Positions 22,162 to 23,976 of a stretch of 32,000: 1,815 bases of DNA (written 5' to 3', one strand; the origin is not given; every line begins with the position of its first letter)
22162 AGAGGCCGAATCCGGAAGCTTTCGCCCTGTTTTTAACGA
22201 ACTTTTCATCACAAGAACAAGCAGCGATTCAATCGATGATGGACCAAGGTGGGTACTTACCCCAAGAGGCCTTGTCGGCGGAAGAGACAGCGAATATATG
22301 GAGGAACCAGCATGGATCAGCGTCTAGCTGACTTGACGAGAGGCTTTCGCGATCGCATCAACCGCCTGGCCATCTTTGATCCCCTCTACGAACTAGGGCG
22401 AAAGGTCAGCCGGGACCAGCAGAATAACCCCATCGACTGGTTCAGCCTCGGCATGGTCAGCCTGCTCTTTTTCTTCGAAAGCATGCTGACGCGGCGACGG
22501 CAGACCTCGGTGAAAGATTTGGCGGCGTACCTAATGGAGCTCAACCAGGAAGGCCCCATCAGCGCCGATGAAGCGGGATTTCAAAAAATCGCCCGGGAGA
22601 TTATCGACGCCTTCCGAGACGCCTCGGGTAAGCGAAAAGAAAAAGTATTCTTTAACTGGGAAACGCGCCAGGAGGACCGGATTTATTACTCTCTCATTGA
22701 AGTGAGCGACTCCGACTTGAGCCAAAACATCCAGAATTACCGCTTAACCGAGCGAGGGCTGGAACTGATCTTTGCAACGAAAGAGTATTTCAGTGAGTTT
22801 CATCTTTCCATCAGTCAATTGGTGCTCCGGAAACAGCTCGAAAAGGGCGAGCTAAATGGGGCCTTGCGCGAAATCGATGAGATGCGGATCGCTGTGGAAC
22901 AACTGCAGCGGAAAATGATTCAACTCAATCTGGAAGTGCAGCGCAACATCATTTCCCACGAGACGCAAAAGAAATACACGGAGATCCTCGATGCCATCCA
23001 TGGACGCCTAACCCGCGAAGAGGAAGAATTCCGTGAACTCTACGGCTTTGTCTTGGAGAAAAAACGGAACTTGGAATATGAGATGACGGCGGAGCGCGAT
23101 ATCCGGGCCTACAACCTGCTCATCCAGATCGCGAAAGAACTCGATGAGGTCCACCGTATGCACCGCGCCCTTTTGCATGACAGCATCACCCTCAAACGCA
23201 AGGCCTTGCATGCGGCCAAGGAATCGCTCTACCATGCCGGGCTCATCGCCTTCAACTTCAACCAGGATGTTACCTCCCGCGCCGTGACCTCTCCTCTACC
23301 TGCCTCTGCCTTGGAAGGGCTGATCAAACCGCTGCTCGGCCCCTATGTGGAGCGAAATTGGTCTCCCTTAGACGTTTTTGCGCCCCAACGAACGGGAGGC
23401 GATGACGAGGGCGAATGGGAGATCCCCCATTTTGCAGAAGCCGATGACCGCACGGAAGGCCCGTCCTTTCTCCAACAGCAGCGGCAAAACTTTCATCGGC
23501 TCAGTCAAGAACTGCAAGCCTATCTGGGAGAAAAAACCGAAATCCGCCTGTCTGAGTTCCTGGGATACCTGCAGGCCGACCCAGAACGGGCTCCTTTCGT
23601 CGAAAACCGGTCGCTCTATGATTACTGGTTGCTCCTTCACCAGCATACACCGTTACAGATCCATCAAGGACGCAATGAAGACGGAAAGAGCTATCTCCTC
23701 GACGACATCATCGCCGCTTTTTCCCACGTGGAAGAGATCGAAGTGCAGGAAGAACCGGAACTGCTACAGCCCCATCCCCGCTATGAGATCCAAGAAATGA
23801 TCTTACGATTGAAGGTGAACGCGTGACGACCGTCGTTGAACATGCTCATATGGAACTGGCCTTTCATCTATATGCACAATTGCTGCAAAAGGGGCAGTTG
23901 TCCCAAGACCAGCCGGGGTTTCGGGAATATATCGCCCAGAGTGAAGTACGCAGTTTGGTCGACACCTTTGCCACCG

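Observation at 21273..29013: Divergent Wadjet/Mks-like SMC operon with Toprim gene first (D-A-B-C order)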

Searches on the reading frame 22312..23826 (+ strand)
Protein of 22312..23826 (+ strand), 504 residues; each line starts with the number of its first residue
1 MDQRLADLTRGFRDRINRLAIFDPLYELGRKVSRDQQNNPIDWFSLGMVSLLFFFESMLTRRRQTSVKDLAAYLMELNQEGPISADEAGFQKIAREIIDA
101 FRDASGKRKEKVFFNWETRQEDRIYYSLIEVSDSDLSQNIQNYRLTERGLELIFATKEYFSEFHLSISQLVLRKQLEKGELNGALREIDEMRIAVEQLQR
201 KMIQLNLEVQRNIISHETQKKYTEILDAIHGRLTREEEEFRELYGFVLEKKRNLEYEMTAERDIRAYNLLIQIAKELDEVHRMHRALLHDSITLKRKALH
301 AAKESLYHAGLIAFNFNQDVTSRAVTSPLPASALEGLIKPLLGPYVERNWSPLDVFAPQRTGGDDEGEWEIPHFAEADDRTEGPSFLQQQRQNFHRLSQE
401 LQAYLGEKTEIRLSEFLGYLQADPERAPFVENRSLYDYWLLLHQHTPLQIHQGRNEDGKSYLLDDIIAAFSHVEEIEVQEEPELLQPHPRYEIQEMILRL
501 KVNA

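Call 5: search_protein_families(library=pfam, proteins=[window:22312-23826:+], max_evalue=0.1)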
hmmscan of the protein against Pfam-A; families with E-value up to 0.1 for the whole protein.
window:22312-23826:+ (504 aa): 1 family
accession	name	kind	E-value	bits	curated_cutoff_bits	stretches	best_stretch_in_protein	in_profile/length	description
PF02742.21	Fe_dep_repr_C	-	0.0011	19.4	27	1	390-428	29-67/70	Iron dependent repressor, metal binding and dimerisation domain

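Call 6: search_protein_families(library=padloc, proteins=[window:22312-23826:+], max_evalue=0.1)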
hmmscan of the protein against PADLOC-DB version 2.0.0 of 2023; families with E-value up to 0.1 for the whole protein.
window:22312-23826:+ (504 aa): 9 families
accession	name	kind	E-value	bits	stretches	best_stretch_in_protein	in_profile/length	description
PDLC00566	JetA3|JetA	-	3.9e-177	588.1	1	3-501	4-497/503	Unknown function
PDLC00558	JetA3|JetA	-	4.6e-71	238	1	7-453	3-447/511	Unknown function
PDLC00568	JetA3|JetA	-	1.9e-42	144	1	2-362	2-364/531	Unknown function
PDLC00563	JetA3|JetA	-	1.1e-26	91.7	1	13-421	11-413/520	Unknown function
PDLC00562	JetA3|JetA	-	4.5e-23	79.7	1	47-456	48-463/536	Unknown function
PDLC00560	JetA3|JetA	-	8.6e-20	69.1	1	13-476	16-474/511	Unknown function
PDLC00565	JetA3|JetA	-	6.3e-18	62.6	1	11-355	7-345/498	Unknown function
PDLC00561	JetA3|JetA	-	2.7e-16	57.3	1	50-423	50-431/539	Unknown function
PDLC01177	CorA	-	0.0049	15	1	186-237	14-63/117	CorA-like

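Call 7: search_protein_families(library=ncbifam, proteins=[window:22312-23826:+], max_evalue=0.1)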
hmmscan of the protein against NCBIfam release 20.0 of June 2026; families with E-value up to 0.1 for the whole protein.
window:22312-23826:+ (504 aa): 1 family
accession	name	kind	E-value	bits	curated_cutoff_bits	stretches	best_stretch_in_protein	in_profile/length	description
TIGR03346.1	chaperone_ClpB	equivalog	0.0018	16.7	1232.1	1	187-307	399-516/853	ATP-dependent chaperone ClpB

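Call 28: search_solved_structures(query=window:22312-23826:+, max_evalue=10)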
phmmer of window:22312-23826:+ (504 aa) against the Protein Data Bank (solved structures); distinct sequences matched with E-value up to 10: 0.

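Call 31: find_homologous_proteins(query=window:22312-23826:+, max_evalue=0.00001)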
Query window:22312-23826:+ (504 aa): 567 proteins with E <= 0.00001 among 8000 candidates; the best 120 are listed.
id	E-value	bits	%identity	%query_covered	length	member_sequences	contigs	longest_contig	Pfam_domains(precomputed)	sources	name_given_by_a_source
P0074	0.0e+0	1081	97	100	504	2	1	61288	-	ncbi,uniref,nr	ncbi:replicative DNA helicase [Heliobacillus mobilis]|uniref:Replicative DNA helicase n=1 Tax=Heliob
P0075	1.0e-205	703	64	100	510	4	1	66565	-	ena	-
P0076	7.1e-204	696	63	100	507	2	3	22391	-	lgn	-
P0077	2.8e-202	691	63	100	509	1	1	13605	-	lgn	-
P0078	4.5e-193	661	63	99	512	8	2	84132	-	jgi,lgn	jgi:hypothetical protein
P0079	5.5e-193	661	61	100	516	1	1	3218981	-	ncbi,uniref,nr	ncbi:replicative DNA helicase [Heliorestis convoluta]|uniref:Replicative DNA helicase n=1 Tax=Helior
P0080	1.1e-189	650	59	100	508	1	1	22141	-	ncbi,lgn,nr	ncbi:MAG: replicative DNA helicase [Clostridiales bacterium]|nr:replicative DNA helicase [Clostridia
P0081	7.8e-186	637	59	100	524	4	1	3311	-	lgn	-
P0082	5.0e-185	634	61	100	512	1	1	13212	-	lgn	-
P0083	1.7e-155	537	51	99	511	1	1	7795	-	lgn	-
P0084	1.0e-153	531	51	99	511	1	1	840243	-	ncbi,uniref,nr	ncbi:replicative DNA helicase [Tumebacillus sp. DT12]|uniref:Replicative DNA helicase n=1 Tax=Tumeba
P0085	3.3e-136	473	48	100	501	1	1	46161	-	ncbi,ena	-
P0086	2.9e-133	464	48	99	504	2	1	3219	-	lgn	-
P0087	5.1e-133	463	47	99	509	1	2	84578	-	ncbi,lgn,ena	-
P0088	2.8e-132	460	48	98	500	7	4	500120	-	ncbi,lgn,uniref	ncbi:replicative DNA helicase [Brevibacillus thermoruber]|uniref:replicative DNA helicase n=1 Tax=Br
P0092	6.8e-131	456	48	98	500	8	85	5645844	-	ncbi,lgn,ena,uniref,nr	ncbi:hypothetical protein BAG01nite_12610 [Brevibacillus agri]|uniref:Replicative DNA helicase n=1 T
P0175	2.6e-121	424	45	100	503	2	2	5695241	-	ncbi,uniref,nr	ncbi:hypothetical protein [Clostridium drakei]|uniref:Replicative DNA helicase n=1 Tax=Clostridium d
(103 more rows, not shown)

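Call 37: find_encoding_contigs(protein=P0092, flank=8000, max_places=2)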
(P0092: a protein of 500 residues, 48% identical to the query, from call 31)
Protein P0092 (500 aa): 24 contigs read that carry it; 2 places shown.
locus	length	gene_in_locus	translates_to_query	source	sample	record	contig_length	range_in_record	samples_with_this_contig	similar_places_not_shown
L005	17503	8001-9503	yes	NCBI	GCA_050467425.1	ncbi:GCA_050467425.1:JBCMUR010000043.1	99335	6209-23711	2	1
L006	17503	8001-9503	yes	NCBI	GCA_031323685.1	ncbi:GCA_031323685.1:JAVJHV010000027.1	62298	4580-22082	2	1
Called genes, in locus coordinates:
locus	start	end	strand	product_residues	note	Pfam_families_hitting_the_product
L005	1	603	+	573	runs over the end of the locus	PF23492:bPH_9, PF01435:Peptidase_M48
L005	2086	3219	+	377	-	PF07929:PRiA4_ORF3, PF19652:DUF6155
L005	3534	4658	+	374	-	PF01867:Cas_Cas1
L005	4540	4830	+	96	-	PF09827:CRISPR_Cas2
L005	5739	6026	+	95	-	PF00106:adh_short, PF13561:adh_short_C2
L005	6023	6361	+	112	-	-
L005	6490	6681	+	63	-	-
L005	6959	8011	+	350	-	PF09983:JetD_C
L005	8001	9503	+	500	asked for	-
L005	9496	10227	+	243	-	PF19539:DUF6063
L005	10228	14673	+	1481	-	-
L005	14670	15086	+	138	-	PF12867:DinB_2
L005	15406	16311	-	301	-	PF00892:EamA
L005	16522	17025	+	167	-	PF01047:MarR, PF09339:HTH_IclR (weak), PF12802:MarR_2 (weak), PF13404:HTH_AsnC-type, PF13412:HTH_24, PF01037:AsnC_trans_reg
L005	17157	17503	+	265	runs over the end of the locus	PF00702:Hydrolase, PF13419:HAD_2, PF13242:Hydrolase_like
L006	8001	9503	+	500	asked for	-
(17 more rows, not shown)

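Call 38: find_encoding_contigs(protein=P0175, flank=8000, max_places=2)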
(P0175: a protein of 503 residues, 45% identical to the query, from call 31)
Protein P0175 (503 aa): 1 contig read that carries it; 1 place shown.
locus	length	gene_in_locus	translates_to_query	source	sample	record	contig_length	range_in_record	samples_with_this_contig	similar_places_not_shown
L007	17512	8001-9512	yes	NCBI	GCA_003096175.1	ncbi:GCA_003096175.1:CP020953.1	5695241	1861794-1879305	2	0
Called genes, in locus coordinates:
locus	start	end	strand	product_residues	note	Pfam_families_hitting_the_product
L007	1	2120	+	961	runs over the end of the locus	PF07944:Beta-AFase-like_GH127_cat, PF20736:Glyco_hydro127M, PF20737:Glyco_hydro127C, PF22633:F5_F8_type_C_2 (faint)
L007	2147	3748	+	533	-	PF00041:fn3 (weak), PF04122:CW_binding_2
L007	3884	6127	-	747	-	PF02687:FtsX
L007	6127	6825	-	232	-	PF02463:SMC_N (faint), PF00005:ABC_tran, PF13304:AAA_21 (faint)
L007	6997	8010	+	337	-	PF09983:JetD_C, PF09664:DUF2399 (weak)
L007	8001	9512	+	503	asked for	-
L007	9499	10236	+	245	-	PF19539:DUF6063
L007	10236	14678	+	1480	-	-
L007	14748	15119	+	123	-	PF12646:DUF3783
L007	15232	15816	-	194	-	PF04647:AgrB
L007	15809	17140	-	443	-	PF14689:SPOB_a, PF02518:HATPase_c, PF14501:HATPase_c_5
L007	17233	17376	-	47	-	-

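Call 42: predict_structure(alignment_id=A2)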
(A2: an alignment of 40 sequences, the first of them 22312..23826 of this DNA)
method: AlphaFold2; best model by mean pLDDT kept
length: 504 residues; sequences in the alignment: 40
mean_pLDDT: 77.9   pTM: 0.50
mean pLDDT of the five models: 77.9, 75.5, 74.6, 73.9, 71.6
residues with pLDDT >= 90: 95; 70-90: 288; 50-70: 71; < 50: 50
segments of 3 or more residues with pLDDT < 50: 343-383, 453-459
pLDDT, mean of each block of 10 residues (from residue 1): 65 79 88 88 89 83 80 87 89 92 78 82 87 78 86 76 81 86 88 90 81 66 83 87 89 80 86 93 92 81 65 54 57 62 44 42 37 35 64 90 88 93 88 90 84 49 82 87 85 91 70
secondary structure, 60 per line:
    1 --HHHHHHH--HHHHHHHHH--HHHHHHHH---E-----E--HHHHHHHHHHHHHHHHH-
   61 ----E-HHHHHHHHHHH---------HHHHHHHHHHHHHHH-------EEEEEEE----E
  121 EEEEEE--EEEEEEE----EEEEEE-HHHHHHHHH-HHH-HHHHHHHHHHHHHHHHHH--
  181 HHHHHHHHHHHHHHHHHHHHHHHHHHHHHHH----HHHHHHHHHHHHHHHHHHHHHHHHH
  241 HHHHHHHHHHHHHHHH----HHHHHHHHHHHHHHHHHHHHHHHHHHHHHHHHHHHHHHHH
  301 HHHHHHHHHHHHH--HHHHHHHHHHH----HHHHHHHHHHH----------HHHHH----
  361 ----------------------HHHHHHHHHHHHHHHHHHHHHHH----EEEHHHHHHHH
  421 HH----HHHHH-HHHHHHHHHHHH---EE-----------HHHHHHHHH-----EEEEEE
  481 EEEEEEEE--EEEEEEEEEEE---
elements in order: H3-9 H12-20 H23-30 H43-59 H67-77 H87-101 E109-115 E120-126 E129-135 E140-145 H147-155 H161-178 H181-211 H216-256 H261-313 H316-326 H331-341 H352-356 H383-405 E410-412 H413-422 H427-431 H433-444 H461-469 E475-488 E491-501

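Call 45: fold_search(model_id=the predicted structure, library=pdb)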
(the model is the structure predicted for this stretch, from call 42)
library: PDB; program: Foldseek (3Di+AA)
matches with E <= 10: 552; with E <= 0.001: 1
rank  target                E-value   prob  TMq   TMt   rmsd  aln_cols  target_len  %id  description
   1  7nz2_C1               6.8e-04  1.00  0.20  0.23  32.8       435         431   16  Cryo-EM structure of the MukBEF-MatP-DNA tetrad (released 2021-07-07)
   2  9gm7_D                2.9e-03  1.00  0.22  0.35  12.3       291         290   14  MukBEF in a nucleotide-bound state with open neck gate (monomer) (released 2025-03-26)
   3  9gm9_D                4.4e-03  0.99  0.22  0.31  15.7       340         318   14  MukBEF in a DNA capture state (released 2025-03-26)
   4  3euh_A                8.0e-03  1.00  0.22  0.32  12.7       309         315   16  Crystal Structure of the MukE-MukF Complex (released 2009-01-20)
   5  3euh_B                3.4e-02  0.96  0.22  0.32  15.9       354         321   15  Crystal Structure of the MukE-MukF Complex (released 2009-01-20)
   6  7nyw_C                5.1e-02  0.90  0.21  0.28  34.5       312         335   17  Cryo-EM structure of the MukBEF-MatP-DNA head module (released 2021-07-07)
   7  8e0m_G                1.4e-01  0.63  0.11  0.26  18.4       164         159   20  Homotrimeric variant of tcTRP9, BGL15 (released 2023-04-12)
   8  8d9o                  1.8e-01  0.84  0.16  0.33  11.1       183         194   13  De Novo Photosynthetic Reaction Center Protein in Apo-State (released 2022-09-28)
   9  5jtg_E                2.2e-01  0.63  0.20  0.28  18.4       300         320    9  Crystal structure of Thermotoga maritima mutant D89K/D253K (released 2017-01-25)
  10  8e0m_D                2.5e-01  0.54  0.11  0.26  18.0       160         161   20  Homotrimeric variant of tcTRP9, BGL15 (released 2023-04-12)
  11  5jtg_B                2.6e-01  0.57  0.17  0.24  15.0       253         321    9  Crystal structure of Thermotoga maritima mutant D89K/D253K (released 2017-01-25)
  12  6egc                  2.9e-01  0.85  0.13  0.38  11.2       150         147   21  Single-chain version of 2L4HC2_23 (PDB 5J0K) (released 2019-05-29)
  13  3jch_C                2.9e-01  0.16  0.14  0.17  19.7       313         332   12  Cryo-EM structure of the magnesium channel CorA in the magnesium-free, asymmetric open state II (released 2016-02-17)
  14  9qxt_E                3.0e-01  0.13  0.16  0.16  34.5       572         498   13  E. coli JetABC dimer in the DNA boarding-holding state (released 2025-10-01)
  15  5krw_MODEL_1_A        3.1e-01  0.94  0.18  0.43   6.2       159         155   12  Recognition and targeting mechanisms by chaperones in flagella assembly and operation (released 2016-08-17)
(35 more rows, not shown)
